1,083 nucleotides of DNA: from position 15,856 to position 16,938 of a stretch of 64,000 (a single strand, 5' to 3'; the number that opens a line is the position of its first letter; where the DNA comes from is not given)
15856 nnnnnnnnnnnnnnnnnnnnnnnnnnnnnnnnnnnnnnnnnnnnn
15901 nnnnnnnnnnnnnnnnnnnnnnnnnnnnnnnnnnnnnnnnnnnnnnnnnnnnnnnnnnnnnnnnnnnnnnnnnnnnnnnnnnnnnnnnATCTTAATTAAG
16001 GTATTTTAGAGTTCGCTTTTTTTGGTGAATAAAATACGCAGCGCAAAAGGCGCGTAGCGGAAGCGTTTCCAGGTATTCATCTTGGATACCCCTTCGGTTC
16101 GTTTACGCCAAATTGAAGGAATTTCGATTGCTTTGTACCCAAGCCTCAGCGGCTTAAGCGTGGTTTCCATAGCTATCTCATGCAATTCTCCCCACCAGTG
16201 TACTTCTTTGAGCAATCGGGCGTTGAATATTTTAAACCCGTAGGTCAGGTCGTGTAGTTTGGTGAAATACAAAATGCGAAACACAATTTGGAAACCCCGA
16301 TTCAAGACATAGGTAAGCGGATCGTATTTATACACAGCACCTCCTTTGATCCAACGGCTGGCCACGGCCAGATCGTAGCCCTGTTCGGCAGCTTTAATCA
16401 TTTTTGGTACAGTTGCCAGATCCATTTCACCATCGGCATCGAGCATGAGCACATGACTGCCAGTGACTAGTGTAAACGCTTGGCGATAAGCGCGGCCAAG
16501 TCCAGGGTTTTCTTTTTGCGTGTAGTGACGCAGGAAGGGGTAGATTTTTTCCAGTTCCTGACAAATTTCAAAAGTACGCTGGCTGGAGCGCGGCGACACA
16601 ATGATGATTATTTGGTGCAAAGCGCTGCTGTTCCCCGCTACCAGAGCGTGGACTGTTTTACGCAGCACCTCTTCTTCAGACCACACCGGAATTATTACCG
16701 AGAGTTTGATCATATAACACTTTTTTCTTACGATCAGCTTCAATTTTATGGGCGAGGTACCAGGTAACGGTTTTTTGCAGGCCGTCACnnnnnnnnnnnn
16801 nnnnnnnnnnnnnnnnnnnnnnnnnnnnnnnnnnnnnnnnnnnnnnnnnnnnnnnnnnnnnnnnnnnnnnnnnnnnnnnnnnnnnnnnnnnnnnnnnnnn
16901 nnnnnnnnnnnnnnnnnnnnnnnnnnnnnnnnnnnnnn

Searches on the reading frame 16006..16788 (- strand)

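Call 37: search_protein_families(library=pfam, proteins=[window:16006-16788:-], max_evalue=0.1)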
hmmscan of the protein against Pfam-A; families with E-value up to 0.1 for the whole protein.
window:16006-16788:- (260 aa): 3 families
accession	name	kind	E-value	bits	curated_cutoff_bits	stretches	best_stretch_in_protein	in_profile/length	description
PF00535.33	Glycos_transf_2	-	1.8e-23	83.8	23.3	1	30-195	1-166/168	Glycosyl transferase family 2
PF13641.12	Glyco_tranf_2_3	-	3e-10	40.9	27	1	29-119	3-96/230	Glycosyltransferase like family 2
PF00483.29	NTP_transferase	-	0.067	13.2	21.2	1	34-135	26-125/245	Nucleotidyl transferase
